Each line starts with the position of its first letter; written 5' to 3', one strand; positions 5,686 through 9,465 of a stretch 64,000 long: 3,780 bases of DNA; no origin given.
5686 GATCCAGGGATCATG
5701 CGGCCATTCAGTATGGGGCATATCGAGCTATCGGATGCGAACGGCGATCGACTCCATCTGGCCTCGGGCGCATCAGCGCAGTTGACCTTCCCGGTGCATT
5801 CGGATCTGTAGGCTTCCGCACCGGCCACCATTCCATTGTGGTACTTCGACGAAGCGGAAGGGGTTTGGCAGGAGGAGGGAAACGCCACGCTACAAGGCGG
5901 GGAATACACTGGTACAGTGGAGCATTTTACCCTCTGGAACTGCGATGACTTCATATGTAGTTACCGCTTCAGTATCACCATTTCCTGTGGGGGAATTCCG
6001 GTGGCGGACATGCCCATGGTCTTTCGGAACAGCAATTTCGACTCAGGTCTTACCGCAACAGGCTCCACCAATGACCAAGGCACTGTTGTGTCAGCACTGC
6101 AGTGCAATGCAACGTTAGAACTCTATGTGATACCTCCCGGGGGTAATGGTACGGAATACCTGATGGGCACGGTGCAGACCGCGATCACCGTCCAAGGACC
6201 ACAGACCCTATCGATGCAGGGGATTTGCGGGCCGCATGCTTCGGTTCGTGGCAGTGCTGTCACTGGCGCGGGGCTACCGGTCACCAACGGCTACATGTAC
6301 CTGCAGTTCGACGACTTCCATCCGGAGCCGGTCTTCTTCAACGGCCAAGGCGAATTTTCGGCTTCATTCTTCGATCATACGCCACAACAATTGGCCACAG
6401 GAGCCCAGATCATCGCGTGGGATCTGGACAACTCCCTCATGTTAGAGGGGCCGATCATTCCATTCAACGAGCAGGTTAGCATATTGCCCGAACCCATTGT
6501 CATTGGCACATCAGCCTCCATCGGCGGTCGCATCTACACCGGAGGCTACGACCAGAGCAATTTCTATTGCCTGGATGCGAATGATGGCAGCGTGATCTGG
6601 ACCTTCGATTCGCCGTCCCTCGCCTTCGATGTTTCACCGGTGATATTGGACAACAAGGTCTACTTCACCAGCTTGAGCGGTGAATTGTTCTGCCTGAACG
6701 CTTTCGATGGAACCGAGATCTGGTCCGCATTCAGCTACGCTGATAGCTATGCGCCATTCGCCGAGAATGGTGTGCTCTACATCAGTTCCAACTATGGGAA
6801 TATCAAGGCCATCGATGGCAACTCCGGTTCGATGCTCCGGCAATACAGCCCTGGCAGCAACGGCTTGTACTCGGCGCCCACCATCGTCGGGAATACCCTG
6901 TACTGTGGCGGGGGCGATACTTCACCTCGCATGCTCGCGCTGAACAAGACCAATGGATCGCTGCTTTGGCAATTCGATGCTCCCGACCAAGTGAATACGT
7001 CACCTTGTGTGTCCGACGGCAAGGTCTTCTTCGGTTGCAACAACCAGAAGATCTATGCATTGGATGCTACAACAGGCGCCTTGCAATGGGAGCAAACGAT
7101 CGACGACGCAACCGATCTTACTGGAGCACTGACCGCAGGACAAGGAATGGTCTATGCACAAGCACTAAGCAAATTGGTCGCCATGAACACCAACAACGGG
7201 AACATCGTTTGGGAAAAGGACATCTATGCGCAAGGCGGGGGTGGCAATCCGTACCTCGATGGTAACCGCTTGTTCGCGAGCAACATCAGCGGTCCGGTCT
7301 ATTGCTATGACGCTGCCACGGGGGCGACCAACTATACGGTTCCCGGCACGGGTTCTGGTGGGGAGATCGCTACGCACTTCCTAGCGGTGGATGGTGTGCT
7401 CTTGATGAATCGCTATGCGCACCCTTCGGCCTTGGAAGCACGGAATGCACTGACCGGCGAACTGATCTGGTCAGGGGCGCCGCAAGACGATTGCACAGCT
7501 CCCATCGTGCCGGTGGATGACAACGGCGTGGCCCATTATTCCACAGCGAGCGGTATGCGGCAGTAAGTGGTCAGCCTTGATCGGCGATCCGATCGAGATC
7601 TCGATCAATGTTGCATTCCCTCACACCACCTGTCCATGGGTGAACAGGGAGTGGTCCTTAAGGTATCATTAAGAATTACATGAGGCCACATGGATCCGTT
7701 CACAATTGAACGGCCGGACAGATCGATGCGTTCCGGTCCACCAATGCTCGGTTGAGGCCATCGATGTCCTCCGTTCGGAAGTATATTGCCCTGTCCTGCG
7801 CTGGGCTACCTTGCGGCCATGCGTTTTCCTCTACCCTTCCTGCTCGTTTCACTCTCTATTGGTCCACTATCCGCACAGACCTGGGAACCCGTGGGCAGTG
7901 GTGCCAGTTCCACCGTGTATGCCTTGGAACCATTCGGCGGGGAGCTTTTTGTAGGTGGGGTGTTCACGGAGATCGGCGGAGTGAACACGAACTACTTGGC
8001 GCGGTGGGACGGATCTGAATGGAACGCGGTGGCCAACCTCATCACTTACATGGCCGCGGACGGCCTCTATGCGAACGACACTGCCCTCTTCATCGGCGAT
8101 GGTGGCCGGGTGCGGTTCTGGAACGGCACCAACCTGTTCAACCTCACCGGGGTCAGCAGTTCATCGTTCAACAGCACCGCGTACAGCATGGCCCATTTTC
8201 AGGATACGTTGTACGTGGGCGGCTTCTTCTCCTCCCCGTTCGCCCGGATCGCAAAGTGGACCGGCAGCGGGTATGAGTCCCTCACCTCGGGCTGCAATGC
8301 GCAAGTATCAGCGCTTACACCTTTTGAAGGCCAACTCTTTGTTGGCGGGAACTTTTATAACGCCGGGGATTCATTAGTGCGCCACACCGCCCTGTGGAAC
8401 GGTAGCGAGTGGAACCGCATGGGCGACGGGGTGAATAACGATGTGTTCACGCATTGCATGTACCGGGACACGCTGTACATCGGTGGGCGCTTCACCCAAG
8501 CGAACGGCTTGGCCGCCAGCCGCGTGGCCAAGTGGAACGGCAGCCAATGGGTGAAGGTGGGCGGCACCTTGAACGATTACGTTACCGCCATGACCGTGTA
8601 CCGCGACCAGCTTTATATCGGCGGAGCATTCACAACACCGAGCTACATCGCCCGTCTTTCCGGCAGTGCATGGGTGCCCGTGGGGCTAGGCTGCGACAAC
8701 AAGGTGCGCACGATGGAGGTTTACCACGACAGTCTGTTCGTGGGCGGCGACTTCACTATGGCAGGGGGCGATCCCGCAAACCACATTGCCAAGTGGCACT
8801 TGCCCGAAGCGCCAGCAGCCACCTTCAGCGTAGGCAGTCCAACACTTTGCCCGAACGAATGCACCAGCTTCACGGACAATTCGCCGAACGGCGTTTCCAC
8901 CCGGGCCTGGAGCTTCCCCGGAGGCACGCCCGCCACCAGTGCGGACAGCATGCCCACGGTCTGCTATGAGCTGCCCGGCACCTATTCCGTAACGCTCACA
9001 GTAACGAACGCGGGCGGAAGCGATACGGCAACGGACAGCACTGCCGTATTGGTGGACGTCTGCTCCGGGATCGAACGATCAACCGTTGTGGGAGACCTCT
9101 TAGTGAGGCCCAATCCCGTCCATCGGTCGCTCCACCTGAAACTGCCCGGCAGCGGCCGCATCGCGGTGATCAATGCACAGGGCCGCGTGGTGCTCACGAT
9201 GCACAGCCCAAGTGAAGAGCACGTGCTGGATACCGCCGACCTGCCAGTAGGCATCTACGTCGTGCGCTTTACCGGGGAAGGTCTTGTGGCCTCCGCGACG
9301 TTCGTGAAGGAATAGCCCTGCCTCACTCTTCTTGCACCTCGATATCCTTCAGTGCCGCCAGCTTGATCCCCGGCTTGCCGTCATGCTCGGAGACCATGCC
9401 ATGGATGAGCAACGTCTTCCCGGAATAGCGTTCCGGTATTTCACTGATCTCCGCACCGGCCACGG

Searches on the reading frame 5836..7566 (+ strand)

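Call 52: search_protein_families(library=pfam, proteins=[window:5836-7566:+], max_evalue=0.00001)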
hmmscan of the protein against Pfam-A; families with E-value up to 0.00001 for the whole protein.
window:5836-7566:+ (576 aa): 3 families
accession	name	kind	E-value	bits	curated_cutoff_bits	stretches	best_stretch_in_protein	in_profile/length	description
PF13360.13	PQQ_2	-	8.1e-44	150.4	27.6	3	307-499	30-230/233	Outer membrane protein assembly factor BamB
PF13570.13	Beta-prop_ACSF4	-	7e-30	105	133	2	363-500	28-169/329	Beta-alanine-activating enzyme, beta-propeller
PF01011.28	PQQ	-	4.7e-16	59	26.7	0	386-446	49-109/595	Glucose/ethanol/alcohol dehydrogenase, beta-propeller domain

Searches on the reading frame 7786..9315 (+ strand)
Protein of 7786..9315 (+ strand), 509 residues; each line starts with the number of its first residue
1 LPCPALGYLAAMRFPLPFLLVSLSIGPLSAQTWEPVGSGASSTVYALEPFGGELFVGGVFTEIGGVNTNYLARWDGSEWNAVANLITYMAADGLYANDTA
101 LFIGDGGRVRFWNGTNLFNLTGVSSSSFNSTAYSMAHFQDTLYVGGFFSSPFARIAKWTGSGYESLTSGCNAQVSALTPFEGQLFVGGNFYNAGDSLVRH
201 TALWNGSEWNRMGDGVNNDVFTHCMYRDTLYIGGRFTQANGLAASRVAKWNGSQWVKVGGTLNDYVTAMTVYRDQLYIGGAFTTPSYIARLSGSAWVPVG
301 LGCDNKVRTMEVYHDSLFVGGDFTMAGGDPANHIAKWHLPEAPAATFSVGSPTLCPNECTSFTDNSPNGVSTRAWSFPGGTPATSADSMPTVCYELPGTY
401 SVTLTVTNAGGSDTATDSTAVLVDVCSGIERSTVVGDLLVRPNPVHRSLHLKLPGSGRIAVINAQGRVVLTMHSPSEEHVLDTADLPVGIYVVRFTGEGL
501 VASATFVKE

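Call 52: search_protein_families(library=pfam, proteins=[window:7786-9315:+], max_evalue=0.00001)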
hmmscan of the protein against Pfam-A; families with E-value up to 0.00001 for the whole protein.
window:7786-9315:+ (509 aa): 4 families
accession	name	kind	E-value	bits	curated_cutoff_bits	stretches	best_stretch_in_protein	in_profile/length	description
PF18911.6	PKD_4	-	1.6e-09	38.2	27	1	342-422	3-84/85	PKD domain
PF12768.13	Rax2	-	3.8e-09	36.7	28.8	0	228-285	36-96/254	Rax2 C-terminal beta propeller domain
PF17164.10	DUF5122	-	1.2e-08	35.5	27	0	52-73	4-25/36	Domain of unknown function (DUF5122) beta-propeller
PF00801.26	PKD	-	3.2e-08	33.9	23.5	1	355-416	12-75/80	PKD domain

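Call 62: search_protein_families(library=ncbifam, proteins=[window:7786-9315:+], max_evalue=0.001)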
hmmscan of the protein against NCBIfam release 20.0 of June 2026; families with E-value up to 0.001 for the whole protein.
window:7786-9315:+ (509 aa): 1 family
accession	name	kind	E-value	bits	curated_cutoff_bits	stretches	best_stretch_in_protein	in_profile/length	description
TIGR04183.1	Por_Secre_tail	domain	1.2e-08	34.8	23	1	442-508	3-71/72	T9SS type A sorting domain-containing protein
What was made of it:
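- On T9SS type A cargo (TIGR04183 / PF18962 CTD proteins): There is indirect support: two more type A CTD proteins lie in the window at 7786-9315 and 47661-49745 (calls 52, 62).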
